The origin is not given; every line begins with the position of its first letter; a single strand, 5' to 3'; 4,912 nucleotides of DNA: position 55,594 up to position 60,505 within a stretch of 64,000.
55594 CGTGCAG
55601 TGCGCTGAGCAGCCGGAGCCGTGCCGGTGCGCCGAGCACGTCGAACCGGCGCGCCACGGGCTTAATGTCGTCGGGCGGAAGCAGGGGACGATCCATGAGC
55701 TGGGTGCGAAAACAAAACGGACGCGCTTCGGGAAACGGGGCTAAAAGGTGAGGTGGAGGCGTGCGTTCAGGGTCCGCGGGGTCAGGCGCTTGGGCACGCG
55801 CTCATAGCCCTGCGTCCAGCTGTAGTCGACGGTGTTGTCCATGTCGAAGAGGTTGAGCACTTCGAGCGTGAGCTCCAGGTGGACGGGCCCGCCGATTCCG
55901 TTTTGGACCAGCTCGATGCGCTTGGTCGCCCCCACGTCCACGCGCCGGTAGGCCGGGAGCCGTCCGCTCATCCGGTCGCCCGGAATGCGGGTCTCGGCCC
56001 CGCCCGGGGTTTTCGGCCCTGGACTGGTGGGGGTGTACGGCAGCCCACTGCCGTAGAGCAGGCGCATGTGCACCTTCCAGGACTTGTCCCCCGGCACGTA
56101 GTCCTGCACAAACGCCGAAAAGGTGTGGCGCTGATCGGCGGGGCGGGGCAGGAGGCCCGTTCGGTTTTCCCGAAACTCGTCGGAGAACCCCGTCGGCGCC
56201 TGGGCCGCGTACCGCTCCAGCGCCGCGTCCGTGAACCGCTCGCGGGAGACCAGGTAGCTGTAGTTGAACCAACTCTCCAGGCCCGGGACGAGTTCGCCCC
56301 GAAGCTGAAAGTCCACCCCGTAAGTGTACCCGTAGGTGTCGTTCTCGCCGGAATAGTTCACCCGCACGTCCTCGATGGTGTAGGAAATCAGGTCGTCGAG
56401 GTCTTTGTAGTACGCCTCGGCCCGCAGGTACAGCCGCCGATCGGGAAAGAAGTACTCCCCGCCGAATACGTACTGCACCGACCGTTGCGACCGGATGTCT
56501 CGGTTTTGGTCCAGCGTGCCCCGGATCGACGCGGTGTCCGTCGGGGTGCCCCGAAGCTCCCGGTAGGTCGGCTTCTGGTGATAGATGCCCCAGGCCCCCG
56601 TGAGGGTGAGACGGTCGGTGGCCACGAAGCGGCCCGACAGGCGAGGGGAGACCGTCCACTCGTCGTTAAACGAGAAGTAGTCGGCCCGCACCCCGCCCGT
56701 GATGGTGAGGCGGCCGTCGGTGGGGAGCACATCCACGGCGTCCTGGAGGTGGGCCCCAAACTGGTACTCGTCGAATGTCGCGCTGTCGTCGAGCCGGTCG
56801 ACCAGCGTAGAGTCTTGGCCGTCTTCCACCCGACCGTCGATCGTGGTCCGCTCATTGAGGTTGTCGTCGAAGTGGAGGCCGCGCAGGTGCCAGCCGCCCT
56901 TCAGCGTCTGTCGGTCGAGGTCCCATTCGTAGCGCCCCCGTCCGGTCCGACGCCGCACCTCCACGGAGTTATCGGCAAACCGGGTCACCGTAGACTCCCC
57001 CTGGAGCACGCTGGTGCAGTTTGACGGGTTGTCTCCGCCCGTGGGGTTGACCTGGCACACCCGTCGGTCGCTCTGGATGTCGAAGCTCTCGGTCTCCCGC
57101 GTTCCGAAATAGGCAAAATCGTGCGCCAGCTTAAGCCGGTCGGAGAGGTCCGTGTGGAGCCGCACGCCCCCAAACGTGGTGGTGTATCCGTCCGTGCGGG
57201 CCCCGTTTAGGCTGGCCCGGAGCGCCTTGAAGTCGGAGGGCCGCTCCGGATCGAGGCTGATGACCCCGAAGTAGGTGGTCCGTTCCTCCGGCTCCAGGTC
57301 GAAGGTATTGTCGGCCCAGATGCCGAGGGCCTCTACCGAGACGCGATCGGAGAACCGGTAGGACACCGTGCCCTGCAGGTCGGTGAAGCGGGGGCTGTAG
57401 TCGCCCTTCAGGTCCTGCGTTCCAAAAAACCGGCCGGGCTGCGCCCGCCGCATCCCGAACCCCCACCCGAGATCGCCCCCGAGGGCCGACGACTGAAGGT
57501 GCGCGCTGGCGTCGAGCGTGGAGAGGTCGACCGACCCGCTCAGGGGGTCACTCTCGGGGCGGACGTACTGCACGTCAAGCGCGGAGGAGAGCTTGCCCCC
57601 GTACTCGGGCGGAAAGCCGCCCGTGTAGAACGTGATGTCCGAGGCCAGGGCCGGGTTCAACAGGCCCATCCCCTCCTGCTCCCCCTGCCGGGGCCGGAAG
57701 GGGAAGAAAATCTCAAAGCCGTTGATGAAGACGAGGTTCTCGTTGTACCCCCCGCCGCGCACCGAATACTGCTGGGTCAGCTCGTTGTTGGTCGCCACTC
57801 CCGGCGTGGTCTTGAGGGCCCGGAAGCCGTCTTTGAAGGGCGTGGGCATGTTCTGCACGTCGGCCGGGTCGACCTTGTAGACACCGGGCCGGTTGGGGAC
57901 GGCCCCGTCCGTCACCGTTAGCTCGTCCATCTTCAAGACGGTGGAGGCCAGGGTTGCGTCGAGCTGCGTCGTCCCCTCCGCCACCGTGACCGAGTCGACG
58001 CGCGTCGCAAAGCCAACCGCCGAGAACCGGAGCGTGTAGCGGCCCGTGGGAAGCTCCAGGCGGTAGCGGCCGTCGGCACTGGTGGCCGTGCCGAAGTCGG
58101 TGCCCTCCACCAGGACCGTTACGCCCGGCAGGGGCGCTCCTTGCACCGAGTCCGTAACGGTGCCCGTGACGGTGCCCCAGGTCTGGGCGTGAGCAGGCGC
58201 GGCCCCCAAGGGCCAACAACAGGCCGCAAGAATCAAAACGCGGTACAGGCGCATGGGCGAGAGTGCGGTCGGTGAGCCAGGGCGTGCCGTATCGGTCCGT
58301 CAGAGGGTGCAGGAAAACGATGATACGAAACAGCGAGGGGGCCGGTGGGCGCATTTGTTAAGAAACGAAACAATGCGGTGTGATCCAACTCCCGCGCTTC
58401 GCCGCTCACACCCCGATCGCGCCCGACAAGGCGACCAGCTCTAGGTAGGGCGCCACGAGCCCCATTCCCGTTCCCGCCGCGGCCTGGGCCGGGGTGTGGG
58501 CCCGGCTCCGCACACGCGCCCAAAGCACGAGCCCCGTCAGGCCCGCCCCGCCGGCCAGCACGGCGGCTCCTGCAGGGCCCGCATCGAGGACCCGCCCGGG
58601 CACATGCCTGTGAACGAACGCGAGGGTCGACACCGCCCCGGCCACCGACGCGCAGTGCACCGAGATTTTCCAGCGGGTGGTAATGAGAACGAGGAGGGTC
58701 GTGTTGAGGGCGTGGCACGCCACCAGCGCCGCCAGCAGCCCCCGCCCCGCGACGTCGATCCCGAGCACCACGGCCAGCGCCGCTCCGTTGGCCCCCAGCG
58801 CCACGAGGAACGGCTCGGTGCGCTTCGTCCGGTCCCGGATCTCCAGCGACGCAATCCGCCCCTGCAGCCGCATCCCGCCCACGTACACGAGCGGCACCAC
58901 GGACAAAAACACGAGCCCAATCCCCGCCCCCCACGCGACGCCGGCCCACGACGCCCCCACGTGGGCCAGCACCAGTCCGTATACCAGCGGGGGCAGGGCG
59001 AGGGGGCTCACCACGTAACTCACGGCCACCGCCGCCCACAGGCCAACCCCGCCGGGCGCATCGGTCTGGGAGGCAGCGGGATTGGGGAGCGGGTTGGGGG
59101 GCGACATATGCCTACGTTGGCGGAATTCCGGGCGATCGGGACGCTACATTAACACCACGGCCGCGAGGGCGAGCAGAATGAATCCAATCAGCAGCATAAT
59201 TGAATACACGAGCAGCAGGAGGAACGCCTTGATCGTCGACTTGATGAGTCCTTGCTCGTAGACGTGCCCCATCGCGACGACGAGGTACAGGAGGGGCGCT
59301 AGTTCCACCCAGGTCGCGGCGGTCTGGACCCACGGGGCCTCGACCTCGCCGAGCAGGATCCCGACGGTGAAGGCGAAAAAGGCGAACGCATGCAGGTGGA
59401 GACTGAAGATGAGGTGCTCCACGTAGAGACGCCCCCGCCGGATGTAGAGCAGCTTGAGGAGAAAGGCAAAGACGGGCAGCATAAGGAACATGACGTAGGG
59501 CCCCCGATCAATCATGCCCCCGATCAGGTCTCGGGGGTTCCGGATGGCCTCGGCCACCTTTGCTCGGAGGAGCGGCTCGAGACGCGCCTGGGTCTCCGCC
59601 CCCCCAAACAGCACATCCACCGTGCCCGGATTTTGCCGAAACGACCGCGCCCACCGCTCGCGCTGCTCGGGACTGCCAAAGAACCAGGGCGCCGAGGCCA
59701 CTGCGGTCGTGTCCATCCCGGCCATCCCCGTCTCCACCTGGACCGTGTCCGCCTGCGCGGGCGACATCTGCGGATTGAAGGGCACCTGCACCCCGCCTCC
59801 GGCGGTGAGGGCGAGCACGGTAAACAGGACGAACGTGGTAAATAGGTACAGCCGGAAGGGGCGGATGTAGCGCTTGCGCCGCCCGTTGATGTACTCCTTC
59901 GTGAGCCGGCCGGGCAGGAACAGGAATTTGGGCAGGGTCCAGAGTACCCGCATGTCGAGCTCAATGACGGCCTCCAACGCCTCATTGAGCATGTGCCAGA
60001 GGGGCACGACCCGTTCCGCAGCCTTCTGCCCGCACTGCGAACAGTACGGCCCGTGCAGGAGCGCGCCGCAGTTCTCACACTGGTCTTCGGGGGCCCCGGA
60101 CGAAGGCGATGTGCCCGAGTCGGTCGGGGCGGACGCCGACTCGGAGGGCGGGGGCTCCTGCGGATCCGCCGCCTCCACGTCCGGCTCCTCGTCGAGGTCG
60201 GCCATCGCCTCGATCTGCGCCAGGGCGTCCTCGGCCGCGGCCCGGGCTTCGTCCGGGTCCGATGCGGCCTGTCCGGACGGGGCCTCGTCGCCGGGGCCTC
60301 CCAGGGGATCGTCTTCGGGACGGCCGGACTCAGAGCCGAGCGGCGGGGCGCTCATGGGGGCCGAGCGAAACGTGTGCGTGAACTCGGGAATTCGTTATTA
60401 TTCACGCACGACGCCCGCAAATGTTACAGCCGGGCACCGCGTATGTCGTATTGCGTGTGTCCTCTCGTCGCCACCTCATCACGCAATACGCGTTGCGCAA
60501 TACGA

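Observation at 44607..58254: Periplasmic oxidative (3-keto) glycoside-cleavage-like gene cluster with its own regulator and TonB-dependent receptor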

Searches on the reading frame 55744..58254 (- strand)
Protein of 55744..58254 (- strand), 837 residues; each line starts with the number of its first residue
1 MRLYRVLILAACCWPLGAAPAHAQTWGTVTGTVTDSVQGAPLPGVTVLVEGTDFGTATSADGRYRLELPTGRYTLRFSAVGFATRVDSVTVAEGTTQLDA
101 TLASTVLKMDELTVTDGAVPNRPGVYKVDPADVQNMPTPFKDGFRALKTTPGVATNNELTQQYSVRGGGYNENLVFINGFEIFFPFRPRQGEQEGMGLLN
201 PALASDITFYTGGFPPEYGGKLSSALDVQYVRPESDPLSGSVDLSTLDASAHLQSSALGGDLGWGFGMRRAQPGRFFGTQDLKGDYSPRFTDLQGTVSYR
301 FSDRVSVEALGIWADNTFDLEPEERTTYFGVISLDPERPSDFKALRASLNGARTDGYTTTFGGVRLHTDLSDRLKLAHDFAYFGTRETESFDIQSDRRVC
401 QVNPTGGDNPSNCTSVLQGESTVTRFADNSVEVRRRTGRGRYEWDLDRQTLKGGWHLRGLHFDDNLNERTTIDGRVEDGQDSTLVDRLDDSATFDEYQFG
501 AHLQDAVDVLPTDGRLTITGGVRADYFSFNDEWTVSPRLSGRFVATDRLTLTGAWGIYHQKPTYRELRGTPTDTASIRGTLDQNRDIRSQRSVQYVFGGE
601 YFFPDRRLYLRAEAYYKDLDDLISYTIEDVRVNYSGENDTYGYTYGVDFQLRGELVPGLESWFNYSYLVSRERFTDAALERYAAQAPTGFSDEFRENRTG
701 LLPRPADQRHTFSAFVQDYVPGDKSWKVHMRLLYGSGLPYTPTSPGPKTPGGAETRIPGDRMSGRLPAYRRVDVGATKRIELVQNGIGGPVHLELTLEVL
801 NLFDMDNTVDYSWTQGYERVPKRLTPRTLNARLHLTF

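Call 6: search_protein_families(library=pfam, proteins=[window:55744-58254:-], max_evalue=0.001)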
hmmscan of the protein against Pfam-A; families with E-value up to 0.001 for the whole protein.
window:55744-58254:- (837 aa): 3 families
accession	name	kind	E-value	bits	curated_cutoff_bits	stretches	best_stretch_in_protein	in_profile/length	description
PF13715.12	CarbopepD_reg_2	-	6.7e-21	74.6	32.2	1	29-114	1-88/88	CarboxypepD_reg-like domain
PF13620.12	CarboxypepD_reg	-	2.3e-19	69.9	32.3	1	28-102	1-81/82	Carboxypeptidase regulatory-like domain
PF07715.20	Plug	-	3.6e-07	31.1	23.9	1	140-220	22-101/107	TonB-dependent Receptor Plug Domain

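Call 47: search_protein_families(library=ncbifam, proteins=[window:55744-58254:-], max_evalue=0.00001)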
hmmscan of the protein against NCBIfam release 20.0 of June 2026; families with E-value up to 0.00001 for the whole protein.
window:55744-58254:- (837 aa): 3 families
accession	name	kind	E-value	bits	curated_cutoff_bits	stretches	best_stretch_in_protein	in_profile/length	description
TIGR04056.1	OMP_RagA_SusC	subfamily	7.6e-16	57.6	368.25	1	28-115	2-84/981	SusC/RagA family TonB-linked outer membrane protein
NF052345.1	S_layer_anammox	exception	6.1e-11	40.4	1400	1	18-129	1304-1418/1596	Kustd1514 family S-layer glycoprotein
TIGR01785.1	TonB-hemin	subfamily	7.5e-06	24.7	316.85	0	491-653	358-545/677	TonB-dependent heme/hemoglobin receptor family protein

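Call 50: find_homologous_proteins(query=window:55744-58254:-, max_evalue=1e-20)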
Query window:55744-58254:- (837 aa): 462 proteins with E <= 1e-20 among 8000 candidates; the best 120 are listed.
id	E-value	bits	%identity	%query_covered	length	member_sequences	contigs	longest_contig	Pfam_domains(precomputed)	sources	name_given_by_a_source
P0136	0.0e+0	1926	99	100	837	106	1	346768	PF13715.13,PF07715.21,PF13620.13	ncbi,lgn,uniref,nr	ncbi:hypothetical protein GGP96_001394 [Salinibacter ruber]|uniref:TonB-dependent receptor n=1 Tax=S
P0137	0.0e+0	1748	91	100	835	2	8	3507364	PF13715.13,PF07715.21,PF13620.13,PF00593.31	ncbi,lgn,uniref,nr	ncbi:TonB-dependent receptor [Salinibacter ruber]|uniref:TonB-dependent receptor n=1 Tax=Salinibacte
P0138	0.0e+0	1727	89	100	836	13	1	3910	PF13715.13,PF07715.21,PF13620.13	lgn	-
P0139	0.0e+0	1636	86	100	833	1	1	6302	PF13715.13,PF07715.21,PF13620.13,PF00593.31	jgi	jgi:hypothetical protein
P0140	0.0e+0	1578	81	100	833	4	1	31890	PF13715.13,PF07715.21,PF13620.13,PF00593.31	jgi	-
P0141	0.0e+0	1547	81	100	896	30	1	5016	PF13715.13,PF07715.21,PF13620.13,PF00593.31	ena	-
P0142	0.0e+0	1546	79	100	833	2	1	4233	PF13715.13,PF07715.21,PF13620.13,PF00593.31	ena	-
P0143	0.0e+0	1531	81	100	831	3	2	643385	PF13715.13,PF07715.21,PF13620.13,PF00593.31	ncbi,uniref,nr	ncbi:TonB-dependent receptor [Salinibacter altiplanensis]|uniref:TonB-dependent receptor n=1 Tax=Sal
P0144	0.0e+0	1518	79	100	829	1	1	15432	PF13715.13,PF07715.21,PF13620.13,PF00593.31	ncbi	-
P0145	0.0e+0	1513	79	98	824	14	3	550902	PF13715.13,PF07715.21,PF13620.13,PF00593.31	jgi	-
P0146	0.0e+0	1512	80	100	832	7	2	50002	PF13715.13,PF07715.21,PF13620.13,PF00593.31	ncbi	-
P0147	0.0e+0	1511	79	100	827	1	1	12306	PF13715.13,PF07715.21,PF13620.13,PF00593.31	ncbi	ncbi:MAG: TonB-dependent receptor domain-containing protein [Salinibacter sp.]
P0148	0.0e+0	1506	80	99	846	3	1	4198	PF13715.13,PF07715.21,PF13620.13,PF00593.31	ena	-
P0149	0.0e+0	1499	78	100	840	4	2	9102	PF13715.13,PF07715.21,PF13620.13,PF00593.31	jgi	-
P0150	0.0e+0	1495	77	100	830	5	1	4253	PF13715.13,PF07715.21,PF13620.13,PF00593.31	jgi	jgi:hypothetical protein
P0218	0.0e+0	1118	61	100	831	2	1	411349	PF13715.13,PF07715.21,PF13620.13,PF00593.31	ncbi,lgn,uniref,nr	ncbi:TonB-dependent receptor [Longibacter salinarum]|uniref:TonB-dependent receptor n=2 Tax=Longibac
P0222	0.0e+0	1093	60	100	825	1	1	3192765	PF13715.13,PF07715.21,PF13620.13,PF00593.31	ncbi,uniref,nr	ncbi:TonB-dependent receptor [Salisaeta longa]|uniref:TonB-dependent receptor n=1 Tax=Salisaeta long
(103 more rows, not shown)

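Call 51: find_encoding_contigs(protein=P0218, flank=9000, max_places=1)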
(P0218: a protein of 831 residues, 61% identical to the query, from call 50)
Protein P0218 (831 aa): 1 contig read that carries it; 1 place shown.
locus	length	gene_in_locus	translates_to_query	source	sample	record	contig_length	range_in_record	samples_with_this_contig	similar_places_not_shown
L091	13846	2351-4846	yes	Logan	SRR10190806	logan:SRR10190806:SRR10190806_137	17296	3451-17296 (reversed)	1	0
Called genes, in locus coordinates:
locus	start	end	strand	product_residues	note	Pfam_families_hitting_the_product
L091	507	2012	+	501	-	PF12412:DUF3667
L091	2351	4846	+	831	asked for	PF13620:CarboxypepD_reg, PF13715:CarbopepD_reg_2, PF07715:Plug, PF00593:TonB_dep_Rec_b-barrel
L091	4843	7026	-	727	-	PF00122:E1-E2_ATPase, PF00702:Hydrolase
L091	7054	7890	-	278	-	PF00034:Cytochrom_C, PF13442:Cytochrome_CBB3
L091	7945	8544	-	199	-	PF02433:FixO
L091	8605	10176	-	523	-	PF00115:COX1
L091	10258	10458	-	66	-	-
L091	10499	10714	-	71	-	-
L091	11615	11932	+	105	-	PF01022:HTH_5, PF12802:MarR_2 (weak), PF12840:HTH_20 (weak), PF25212:HVO_A0114 (weak)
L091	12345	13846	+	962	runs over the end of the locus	PF08448:PAS_4 (weak), PF08447:PAS_3, PF00989:PAS (weak), PF13426:PAS_9, PF00989:PAS, PF08447:PAS_3, PF00512:HisKA, PF02518:HATPase_c, +2 more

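Call 52: find_encoding_contigs(protein=P0222, flank=9000, max_places=1)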
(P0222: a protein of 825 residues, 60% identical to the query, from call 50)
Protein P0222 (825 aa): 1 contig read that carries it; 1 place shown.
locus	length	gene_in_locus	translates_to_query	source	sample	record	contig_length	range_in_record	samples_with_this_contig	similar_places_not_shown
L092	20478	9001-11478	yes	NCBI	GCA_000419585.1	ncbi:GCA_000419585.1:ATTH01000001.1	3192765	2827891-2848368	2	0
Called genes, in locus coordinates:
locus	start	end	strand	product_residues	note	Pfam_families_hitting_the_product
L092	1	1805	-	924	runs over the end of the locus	PF02739:5_3_exonuc_N, PF01367:5_3_exonuc, PF01612:DNA_pol_A_exo1, PF22619:DNA_polI_exo1 (faint), PF00476:DNA_pol_A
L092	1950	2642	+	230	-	PF00702:Hydrolase, PF12710:HAD, PF13419:HAD_2, PF13242:Hydrolase_like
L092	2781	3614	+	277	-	PF13672:PP2C_2, PF00481:PP2C (faint)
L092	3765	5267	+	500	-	-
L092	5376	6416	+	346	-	PF00498:FHA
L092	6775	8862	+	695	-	PF00069:Pkinase, PF07714:PK_Tyr_Ser-Thr, PF24814:WD40_Prp19, PF25047:Beta-prop_TEP1_2nd, PF25168:Beta-prop_WDR36-Utp21_2nd, PF25174:Beta-prop_THOC3, PF25175:Beta-prop_WDR5, PF25391:WD40_Gbeta, +58 more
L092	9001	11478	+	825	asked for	PF13620:CarboxypepD_reg, PF13715:CarbopepD_reg_2, PF07715:Plug, PF00593:TonB_dep_Rec_b-barrel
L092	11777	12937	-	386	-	PF04551:GcpE, PF26540:GcpE_C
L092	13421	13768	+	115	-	PF03445:DUF294 (weak), PF01909:NTP_transf_2, PF18765:Polbeta (weak)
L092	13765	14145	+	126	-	PF05168:HEPN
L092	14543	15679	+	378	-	PF04321:RmlD_sub_bind, PF01370:Epimerase, PF16363:GDP_Man_Dehyd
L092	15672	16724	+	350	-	PF00106:adh_short (faint), PF01073:3Beta_HSD, PF01370:Epimerase, PF02719:Polysacc_synt_2, PF04321:RmlD_sub_bind, PF07993:NAD_binding_4, PF16363:GDP_Man_Dehyd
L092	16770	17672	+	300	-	PF00483:NTP_transferase, PF12804:NTP_transf_3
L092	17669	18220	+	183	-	PF00908:dTDP_sugar_isom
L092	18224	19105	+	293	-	PF01370:Epimerase, PF04321:RmlD_sub_bind, PF07993:NAD_binding_4 (faint), PF02719:Polysacc_synt_2, PF16363:GDP_Man_Dehyd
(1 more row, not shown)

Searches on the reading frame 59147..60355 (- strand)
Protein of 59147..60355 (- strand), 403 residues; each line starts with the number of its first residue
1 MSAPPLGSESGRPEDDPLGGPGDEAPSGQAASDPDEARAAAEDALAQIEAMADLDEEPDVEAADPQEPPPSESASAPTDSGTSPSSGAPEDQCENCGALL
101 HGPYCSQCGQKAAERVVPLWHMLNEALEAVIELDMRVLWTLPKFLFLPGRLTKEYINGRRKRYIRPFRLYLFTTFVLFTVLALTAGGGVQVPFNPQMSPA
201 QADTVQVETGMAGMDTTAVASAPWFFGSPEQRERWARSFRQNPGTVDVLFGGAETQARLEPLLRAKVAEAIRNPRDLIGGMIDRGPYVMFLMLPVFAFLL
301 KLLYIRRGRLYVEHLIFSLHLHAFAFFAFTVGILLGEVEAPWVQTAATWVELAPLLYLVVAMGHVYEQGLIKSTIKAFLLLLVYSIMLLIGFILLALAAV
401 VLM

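Call 6: search_protein_families(library=pfam, proteins=[window:59147-60355:-], max_evalue=0.001)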
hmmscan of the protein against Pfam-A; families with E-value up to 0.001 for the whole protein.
window:59147-60355:- (403 aa): 1 family
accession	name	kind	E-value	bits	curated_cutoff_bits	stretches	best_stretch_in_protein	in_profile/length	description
PF12412.13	DUF3667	-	4.8e-15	55.3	27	1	134-178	1-45/45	Protein of unknown function (DUF3667)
